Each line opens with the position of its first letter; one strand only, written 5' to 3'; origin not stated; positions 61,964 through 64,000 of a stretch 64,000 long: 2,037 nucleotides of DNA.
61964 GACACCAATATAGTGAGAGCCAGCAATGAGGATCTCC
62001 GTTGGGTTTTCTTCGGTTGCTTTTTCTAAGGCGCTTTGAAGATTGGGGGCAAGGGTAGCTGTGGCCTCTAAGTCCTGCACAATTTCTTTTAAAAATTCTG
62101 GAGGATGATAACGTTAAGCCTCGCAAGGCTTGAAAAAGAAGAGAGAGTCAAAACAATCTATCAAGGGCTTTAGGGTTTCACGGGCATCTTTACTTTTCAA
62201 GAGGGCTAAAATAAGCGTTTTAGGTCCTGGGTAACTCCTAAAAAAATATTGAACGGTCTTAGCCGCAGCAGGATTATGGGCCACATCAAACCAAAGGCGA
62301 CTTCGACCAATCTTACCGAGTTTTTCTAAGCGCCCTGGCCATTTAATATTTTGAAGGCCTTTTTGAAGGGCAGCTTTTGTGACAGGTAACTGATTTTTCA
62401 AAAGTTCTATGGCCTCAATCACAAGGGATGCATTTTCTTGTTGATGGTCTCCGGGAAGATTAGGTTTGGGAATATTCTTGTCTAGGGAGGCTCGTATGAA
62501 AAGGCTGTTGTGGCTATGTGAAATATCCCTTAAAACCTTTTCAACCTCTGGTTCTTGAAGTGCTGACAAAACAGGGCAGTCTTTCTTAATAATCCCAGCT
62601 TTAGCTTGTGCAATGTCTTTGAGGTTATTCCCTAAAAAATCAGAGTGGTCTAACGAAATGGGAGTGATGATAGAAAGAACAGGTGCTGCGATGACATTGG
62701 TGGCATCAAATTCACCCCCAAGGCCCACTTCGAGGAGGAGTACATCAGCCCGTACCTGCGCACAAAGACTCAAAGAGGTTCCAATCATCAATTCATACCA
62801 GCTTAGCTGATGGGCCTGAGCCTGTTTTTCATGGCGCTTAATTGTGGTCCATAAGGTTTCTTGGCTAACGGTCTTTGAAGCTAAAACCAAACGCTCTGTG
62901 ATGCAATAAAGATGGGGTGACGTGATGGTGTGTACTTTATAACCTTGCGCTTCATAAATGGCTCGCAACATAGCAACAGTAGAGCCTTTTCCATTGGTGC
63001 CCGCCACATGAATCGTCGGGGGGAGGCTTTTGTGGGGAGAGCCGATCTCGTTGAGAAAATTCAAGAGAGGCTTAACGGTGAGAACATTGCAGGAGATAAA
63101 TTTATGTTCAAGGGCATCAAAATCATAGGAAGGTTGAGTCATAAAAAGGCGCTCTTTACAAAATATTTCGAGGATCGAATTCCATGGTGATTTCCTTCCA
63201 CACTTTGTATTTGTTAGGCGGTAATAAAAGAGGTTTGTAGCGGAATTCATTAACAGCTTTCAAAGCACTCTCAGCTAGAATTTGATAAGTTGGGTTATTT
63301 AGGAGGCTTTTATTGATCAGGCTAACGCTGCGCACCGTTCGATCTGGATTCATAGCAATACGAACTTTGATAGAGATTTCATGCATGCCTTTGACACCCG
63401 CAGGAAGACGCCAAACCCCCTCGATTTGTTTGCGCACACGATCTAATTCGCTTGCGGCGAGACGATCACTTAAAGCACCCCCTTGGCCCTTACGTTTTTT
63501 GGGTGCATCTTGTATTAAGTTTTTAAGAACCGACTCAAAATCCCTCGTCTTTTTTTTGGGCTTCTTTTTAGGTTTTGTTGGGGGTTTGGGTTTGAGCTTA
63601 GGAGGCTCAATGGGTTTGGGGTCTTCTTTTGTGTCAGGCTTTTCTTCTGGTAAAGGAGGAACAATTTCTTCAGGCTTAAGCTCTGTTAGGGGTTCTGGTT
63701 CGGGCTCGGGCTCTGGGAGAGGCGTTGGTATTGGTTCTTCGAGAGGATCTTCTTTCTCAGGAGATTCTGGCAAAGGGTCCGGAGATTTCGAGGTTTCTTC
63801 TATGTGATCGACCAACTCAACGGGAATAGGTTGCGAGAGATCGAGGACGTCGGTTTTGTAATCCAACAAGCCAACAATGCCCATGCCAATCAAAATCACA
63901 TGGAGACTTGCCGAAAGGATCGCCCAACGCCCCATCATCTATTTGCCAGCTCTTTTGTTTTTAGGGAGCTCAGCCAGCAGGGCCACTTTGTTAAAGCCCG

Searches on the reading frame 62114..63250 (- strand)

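Call 73: search_protein_families(library=ncbifam, proteins=[window:62114-63250:-], max_evalue=0.01)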
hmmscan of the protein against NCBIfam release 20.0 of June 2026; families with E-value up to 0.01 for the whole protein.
window:62114-63250:- (378 aa): 22 families
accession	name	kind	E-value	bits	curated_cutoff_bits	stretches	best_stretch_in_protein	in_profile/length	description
TIGR01499.1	folC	subfamily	1.6e-85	287.9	162.65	1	63-369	5-333/400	bifunctional protein FolC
NF047860.1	Tet-DihydfolSynFolCMyb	equivalog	3.3e-48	164.8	700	2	64-249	51-240/468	bifunctional tetrahydrofolate synthase/dihydrofolate synthase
NF008101.0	PRK10846.1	equivalog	3.7e-45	154.5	360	1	77-369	49-351/422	bifunctional tetrahydrofolate synthase/dihydrofolate synthase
NF053645.1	pMurC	equivalog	2.4e-13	49.6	560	2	54-106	86-131/492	pseudomurein biosynthesis peptide ligase pMurC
NF001124.0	PRK00139.1-2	equivalog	2.6e-10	39.7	476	2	224-334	259-368/500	UDP-N-acetylmuramoyl-L-alanyl-D-glutamate--2,6-diaminopimelate ligase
TIGR01085.1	murE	subfamily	8.2e-09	34.9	257.3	1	79-121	87-129/472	UDP-N-acetylmuramyl-tripeptide synthetase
TIGR01082.1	murC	equivalog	3.1e-08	33.1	335.1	0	244-331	246-331/449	UDP-N-acetylmuramate--L-alanine ligase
NF001126.0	PRK00139.1-4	equivalog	1.3e-07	30.5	373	1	70-138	98-165/486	UDP-N-acetylmuramoyl-L-alanyl-D-glutamate--2,6-diaminopimelate ligase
NF053647.1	pMurD2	equivalog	1.6e-07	30.6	550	1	64-106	87-128/405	pseudomurein biosynthesis peptide ligase pMurD2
NF008896.0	PRK11929.1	equivalog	3.3e-07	28.5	1023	0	79-129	114-164/965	bifunctional UDP-N-acetylmuramoyl-L-alanyl-D-glutamate--2,6-diaminopimelate ligase MurE/UDP-N-acetylmuramoyl-tripeptide--D-alanyl-D-alanine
TIGR01143.1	murF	subfamily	1.6e-06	27.3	288.6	1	155-239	112-201/418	UDP-N-acetylmuramoyl-tripeptide--D-alanyl-D-alanine ligase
NF053646.1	pMurD1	equivalog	2.7e-06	26.3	610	1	79-121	111-153/465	pseudomurein biosynthesis peptide ligase pMurD1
TIGR04012.1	poly_gGlu_PgsB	equivalog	4.5e-06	25.6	222.7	0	74-110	26-62/380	poly-gamma-glutamate synthase PgsB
TIGR02068.2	cya_phycin_syn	equivalog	7.7e-06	24.2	850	1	77-115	479-517/862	cyanophycin synthetase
TIGR01087.1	murD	equivalog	2.8e-05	23.4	211.95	0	77-106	104-133/441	UDP-N-acetylmuramoyl-L-alanine--D-glutamate ligase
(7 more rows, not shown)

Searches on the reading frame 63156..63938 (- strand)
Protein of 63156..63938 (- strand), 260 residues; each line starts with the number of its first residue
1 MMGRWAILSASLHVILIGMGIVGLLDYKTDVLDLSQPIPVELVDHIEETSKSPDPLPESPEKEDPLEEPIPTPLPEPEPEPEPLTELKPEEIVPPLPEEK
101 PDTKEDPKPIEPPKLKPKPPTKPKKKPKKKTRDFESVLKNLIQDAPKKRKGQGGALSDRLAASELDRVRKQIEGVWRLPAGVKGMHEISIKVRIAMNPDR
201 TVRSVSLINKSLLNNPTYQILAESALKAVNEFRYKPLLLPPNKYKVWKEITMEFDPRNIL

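Call 73: search_protein_families(library=ncbifam, proteins=[window:63156-63938:-], max_evalue=0.01)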
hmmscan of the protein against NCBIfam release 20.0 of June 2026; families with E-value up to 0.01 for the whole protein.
window:63156-63938:- (260 aa): 5 families
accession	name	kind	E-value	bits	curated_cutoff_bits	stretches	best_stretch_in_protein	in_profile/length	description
NF008082.0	PRK10819.1-3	equivalog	2.2e-06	27.6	265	1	5-206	15-197/242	TonB system transport protein TonB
TIGR02794.1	tolA_full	equivalog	2.6e-06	26.9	59.45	0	162-256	278-362/362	cell envelope integrity protein TolA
TIGR04526.1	predic_Ig_block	subfamily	0.0014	17.7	150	1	43-185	66-198/693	putative immunoglobulin-blocking virulence protein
TIGR01352.1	tonB_Cterm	subfamily_domain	0.0026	18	27.1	1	189-256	15-75/76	TonB family protein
NF008084.0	PRK10819.1-5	equivalog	0.0033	17.3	315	0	7-132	17-132/249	TonB system transport protein TonB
